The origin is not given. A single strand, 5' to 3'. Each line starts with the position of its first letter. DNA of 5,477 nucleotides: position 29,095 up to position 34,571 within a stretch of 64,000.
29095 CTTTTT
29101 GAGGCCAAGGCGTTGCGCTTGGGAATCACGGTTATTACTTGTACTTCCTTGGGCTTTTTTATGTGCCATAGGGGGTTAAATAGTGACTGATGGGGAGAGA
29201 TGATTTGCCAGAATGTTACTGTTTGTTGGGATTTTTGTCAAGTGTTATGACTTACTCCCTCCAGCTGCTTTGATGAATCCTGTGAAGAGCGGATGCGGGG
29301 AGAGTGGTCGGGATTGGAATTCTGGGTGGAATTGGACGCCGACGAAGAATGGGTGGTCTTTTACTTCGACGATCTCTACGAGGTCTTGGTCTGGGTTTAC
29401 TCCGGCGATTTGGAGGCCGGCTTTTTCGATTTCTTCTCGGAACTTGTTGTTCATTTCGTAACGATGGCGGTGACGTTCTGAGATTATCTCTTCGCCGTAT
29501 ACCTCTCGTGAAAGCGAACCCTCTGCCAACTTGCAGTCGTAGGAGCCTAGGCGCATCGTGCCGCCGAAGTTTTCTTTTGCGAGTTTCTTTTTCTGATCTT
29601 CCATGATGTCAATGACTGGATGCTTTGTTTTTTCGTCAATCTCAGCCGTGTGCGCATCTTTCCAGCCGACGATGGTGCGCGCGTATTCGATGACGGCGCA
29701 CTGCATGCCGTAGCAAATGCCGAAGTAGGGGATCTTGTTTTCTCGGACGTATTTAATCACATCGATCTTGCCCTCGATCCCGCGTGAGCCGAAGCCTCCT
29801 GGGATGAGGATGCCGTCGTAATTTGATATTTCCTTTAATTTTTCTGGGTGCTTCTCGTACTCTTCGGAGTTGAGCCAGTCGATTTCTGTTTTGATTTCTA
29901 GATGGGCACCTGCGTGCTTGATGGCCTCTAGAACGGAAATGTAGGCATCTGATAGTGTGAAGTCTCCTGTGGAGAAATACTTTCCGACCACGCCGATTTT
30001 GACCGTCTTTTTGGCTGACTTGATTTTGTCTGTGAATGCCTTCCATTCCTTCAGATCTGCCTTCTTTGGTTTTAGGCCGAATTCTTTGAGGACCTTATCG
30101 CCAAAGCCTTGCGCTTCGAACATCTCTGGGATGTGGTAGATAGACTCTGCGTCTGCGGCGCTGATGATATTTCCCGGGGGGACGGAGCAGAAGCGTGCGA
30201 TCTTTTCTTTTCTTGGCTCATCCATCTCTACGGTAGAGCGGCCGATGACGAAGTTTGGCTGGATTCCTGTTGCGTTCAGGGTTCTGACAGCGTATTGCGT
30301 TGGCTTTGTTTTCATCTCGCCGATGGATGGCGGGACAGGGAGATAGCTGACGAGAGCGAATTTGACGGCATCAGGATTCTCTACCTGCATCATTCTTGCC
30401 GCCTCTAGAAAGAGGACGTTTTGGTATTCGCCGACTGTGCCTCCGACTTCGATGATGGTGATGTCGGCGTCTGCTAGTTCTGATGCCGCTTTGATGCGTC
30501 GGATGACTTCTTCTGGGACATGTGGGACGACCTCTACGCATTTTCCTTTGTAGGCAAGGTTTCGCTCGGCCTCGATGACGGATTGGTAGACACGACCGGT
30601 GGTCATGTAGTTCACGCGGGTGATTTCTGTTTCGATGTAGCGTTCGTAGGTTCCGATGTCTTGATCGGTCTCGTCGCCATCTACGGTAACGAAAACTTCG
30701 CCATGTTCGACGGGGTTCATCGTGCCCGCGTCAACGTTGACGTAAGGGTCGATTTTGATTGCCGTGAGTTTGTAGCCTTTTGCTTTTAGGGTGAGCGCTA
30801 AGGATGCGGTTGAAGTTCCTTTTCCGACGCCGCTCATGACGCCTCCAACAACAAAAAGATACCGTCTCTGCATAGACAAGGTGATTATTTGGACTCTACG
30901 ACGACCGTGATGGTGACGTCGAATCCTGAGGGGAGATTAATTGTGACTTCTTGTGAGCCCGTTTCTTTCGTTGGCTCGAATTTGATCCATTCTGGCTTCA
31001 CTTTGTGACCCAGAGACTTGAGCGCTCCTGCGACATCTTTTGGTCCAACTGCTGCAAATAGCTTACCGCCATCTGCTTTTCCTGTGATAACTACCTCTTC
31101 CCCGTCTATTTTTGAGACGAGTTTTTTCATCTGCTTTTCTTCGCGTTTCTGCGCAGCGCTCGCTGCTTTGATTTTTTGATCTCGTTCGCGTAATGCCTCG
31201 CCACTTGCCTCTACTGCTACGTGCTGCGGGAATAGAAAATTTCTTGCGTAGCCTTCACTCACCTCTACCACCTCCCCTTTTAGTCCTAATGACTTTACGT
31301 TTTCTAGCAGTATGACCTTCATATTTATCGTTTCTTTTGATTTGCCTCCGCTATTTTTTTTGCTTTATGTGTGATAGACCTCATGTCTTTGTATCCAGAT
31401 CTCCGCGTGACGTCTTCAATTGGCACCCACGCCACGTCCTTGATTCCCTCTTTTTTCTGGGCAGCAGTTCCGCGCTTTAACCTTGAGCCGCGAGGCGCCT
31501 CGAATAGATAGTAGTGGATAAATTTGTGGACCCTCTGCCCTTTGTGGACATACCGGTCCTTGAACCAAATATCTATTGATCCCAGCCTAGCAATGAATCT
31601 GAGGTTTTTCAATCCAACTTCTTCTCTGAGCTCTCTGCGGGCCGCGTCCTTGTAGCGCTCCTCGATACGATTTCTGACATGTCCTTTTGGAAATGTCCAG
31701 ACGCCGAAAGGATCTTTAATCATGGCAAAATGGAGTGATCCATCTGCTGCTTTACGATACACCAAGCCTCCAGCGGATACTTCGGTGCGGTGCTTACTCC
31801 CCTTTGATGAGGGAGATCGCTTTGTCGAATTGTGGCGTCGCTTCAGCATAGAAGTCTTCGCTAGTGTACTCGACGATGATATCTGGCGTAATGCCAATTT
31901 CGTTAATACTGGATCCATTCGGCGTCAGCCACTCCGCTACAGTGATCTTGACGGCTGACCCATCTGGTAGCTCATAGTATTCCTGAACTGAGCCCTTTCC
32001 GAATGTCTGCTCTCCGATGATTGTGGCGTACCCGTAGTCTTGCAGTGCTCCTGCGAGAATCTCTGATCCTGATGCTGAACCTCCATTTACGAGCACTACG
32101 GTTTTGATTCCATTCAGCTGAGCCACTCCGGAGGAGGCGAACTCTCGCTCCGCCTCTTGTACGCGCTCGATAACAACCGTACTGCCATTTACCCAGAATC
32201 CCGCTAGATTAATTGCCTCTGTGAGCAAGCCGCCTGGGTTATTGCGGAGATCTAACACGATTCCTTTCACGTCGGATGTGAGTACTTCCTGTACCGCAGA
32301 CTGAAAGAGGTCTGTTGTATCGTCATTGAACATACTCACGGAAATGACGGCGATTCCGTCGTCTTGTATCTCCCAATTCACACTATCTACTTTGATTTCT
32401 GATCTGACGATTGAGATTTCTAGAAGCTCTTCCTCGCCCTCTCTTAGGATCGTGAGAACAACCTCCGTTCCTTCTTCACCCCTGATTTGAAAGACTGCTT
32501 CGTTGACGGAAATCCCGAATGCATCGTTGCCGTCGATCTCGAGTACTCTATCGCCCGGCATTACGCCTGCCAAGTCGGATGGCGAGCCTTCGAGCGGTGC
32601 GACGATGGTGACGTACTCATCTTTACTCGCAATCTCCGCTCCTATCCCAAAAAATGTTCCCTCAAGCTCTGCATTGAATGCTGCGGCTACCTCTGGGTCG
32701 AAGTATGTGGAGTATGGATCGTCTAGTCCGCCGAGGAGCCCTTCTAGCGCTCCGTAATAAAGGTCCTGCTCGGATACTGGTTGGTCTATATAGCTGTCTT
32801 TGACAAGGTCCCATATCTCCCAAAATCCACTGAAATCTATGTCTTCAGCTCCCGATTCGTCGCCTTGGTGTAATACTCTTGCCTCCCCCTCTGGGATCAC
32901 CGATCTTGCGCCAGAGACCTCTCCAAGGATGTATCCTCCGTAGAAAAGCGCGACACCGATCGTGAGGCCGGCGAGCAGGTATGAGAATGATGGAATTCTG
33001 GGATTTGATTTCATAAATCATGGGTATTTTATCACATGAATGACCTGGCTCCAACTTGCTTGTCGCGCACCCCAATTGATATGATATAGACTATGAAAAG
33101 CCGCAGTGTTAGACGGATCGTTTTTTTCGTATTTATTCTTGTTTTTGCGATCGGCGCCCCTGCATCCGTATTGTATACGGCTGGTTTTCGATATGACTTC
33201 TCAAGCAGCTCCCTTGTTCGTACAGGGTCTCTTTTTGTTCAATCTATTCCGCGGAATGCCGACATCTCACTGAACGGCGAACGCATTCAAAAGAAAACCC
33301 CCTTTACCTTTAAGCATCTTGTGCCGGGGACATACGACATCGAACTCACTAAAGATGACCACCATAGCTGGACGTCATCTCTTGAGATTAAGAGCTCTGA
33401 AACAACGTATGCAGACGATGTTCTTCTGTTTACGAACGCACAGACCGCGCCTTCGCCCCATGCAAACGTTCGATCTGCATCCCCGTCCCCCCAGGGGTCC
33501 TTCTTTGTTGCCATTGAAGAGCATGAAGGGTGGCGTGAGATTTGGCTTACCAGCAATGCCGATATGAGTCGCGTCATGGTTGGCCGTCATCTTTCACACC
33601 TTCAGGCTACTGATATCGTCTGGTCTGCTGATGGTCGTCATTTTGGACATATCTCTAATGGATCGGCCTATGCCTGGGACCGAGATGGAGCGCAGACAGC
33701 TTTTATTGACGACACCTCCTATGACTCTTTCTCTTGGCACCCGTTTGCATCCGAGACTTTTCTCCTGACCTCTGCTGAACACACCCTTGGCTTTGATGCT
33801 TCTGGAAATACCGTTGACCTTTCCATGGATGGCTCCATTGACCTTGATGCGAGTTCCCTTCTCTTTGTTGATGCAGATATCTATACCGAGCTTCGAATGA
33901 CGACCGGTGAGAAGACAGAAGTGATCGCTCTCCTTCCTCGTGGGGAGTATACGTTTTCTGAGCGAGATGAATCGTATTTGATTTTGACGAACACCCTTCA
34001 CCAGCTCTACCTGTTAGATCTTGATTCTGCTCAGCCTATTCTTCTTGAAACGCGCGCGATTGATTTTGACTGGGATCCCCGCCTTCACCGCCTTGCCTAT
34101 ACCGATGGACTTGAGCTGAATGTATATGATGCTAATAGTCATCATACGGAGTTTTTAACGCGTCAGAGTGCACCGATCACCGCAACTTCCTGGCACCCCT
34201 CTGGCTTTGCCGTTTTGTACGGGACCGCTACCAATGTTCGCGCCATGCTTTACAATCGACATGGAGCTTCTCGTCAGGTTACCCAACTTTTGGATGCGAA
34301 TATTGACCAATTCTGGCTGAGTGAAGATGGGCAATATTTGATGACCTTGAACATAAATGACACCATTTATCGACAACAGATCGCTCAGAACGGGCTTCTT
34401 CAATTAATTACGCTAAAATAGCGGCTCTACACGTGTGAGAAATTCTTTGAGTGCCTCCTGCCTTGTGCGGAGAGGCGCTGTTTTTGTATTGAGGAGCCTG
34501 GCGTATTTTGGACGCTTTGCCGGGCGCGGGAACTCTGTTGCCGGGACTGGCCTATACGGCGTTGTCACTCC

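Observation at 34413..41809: Nine-gene translationally coupled operon fusing lipid-carrier glycosylation genes with rhamnose synthesis and HIT/NUDIX enzymes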

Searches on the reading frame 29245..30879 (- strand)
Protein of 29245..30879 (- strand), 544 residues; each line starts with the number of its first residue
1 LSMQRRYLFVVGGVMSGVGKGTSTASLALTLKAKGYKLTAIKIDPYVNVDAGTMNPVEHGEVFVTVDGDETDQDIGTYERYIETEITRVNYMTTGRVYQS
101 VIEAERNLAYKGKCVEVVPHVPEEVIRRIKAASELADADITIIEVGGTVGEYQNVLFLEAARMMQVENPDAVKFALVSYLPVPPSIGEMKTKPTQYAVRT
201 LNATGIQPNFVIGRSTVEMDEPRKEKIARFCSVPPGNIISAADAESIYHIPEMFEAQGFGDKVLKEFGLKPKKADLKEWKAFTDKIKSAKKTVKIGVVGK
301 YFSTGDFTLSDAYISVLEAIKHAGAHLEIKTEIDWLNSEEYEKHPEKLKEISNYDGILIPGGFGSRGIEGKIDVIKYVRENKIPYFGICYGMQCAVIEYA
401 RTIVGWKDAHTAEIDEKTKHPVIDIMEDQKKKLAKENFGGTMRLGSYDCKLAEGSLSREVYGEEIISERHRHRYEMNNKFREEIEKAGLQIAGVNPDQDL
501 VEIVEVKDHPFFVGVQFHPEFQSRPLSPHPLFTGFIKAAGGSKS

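Call 9: search_protein_families(library=pfam, proteins=[window:29245-30879:-], max_evalue=0.001)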
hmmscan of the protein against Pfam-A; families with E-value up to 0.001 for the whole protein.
window:29245-30879:- (544 aa): 4 families
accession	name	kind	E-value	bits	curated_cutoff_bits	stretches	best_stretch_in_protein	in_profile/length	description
PF06418.20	CTP_synth_N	-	6.6e-97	324.4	26.1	1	6-269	1-265/265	CTP synthase N-terminus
PF00117.34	GATase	-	1.1e-45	156.1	22.8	1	309-537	2-189/190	Glutamine amidotransferase class-I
PF07722.19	Peptidase_C26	-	1.8e-09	38.2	20.5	1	372-520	95-219/219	Peptidase C26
PF01656.29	CbiA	-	2.4e-06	28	25.4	1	11-141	3-54/125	CobQ/CobB/MinD/ParA nucleotide binding domain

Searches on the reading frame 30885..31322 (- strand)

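Call 9: search_protein_families(library=pfam, proteins=[window:30885-31322:-], max_evalue=0.001)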
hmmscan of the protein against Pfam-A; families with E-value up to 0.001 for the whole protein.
window:30885-31322:- (145 aa): 2 families
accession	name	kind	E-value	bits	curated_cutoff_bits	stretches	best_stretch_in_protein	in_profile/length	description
PF01281.25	Ribosomal_L9_N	-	1.9e-21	75.8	20.7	1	1-46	1-46/47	Ribosomal protein L9, N-terminal domain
PF03948.19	Ribosomal_L9_C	-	3.5e-13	50.2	23.2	1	64-143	2-85/86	Ribosomal protein L9, C-terminal domain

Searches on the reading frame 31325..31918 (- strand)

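Call 9: search_protein_families(library=pfam, proteins=[window:31325-31918:-], max_evalue=0.001)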
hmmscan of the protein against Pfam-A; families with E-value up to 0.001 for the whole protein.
window:31325-31918:- (197 aa): 1 family
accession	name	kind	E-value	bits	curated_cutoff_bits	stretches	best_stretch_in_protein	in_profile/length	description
PF00293.34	NUDIX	-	3.9e-17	62.9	21.1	1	68-184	24-132/134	NUDIX domain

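Call 34: search_protein_families(library=ncbifam, proteins=[window:31325-31918:-], max_evalue=0.0001)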
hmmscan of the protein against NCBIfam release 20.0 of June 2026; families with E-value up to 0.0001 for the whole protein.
window:31325-31918:- (197 aa): 5 families
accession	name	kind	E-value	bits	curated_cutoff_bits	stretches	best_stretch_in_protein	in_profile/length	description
NF003787.0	PRK05379.1-4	equivalog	1.3e-06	27.6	449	1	72-172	233-326/346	bifunctional nicotinamide-nucleotide adenylyltransferase/Nudix hydroxylase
NF052459.1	OxoGTPPhMutT1Mycb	equivalog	1.1e-05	24.7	475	1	48-189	3-128/292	8-oxo-(d)GTP phosphatase MutT1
NF001936.0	PRK00714.1-3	equivalog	1.5e-05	24.9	118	1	43-113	6-74/155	RNA pyrophosphohydrolase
NF001937.0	PRK00714.1-4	equivalog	3.8e-05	23.4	139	1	72-131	31-87/161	RNA pyrophosphohydrolase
NF001938.0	PRK00714.1-5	equivalog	6.4e-05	22.4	116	1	69-112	42-83/172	RNA pyrophosphohydrolase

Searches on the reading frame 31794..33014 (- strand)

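Call 9: search_protein_families(library=pfam, proteins=[window:31794-33014:-], max_evalue=0.001)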
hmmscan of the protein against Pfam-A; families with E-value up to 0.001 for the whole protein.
window:31794-33014:- (406 aa): 5 families
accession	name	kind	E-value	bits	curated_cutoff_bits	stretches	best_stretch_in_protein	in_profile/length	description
PF03572.23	Peptidase_S41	-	3.9e-50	170.1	24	1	221-381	2-165/165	Peptidase family S41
PF22694.1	CtpB_N-like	-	8.9e-10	39.3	27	1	19-108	3-84/85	Activating protease CtpB N-terminal domain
PF17820.7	PDZ_6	-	1.1e-09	38.4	27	1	137-191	2-54/54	PDZ domain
PF13180.12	PDZ_2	-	1.5e-08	35.3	27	1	124-201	3-79/80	PDZ domain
PF00595.29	PDZ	-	5.2e-06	27.2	23.2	1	123-190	11-81/81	PDZ domain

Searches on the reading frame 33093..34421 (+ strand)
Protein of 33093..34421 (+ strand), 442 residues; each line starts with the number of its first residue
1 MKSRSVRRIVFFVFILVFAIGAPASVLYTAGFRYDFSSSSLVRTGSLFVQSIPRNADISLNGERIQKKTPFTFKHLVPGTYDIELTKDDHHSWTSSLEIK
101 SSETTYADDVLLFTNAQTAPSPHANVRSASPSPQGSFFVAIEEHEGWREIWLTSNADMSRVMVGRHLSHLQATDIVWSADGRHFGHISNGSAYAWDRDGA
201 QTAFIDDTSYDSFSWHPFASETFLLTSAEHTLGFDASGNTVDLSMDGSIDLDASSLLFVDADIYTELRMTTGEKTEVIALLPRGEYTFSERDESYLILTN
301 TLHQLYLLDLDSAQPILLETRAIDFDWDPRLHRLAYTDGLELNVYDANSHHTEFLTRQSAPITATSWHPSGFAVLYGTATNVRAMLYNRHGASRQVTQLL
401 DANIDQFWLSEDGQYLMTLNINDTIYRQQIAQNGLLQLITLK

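Call 9: search_protein_families(library=pfam, proteins=[window:33093-34421:+], max_evalue=0.001)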
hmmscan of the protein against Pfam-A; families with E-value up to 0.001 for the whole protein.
window:33093-34421:+ (442 aa): 2 families
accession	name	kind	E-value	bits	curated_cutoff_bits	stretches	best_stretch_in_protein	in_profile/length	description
PF08308.17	PEGA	-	3.2e-08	33.8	20.8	1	45-107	2-63/71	PEGA domain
PF08662.17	eIF2A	-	0.00082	19.8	20.5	0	347-420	46-119/194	Eukaryotic translation initiation factor eIF2A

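Call 34: search_protein_families(library=ncbifam, proteins=[window:33093-34421:+], max_evalue=0.0001)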
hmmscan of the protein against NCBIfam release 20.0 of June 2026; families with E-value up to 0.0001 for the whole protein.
window:33093-34421:+ (442 aa): 0 families
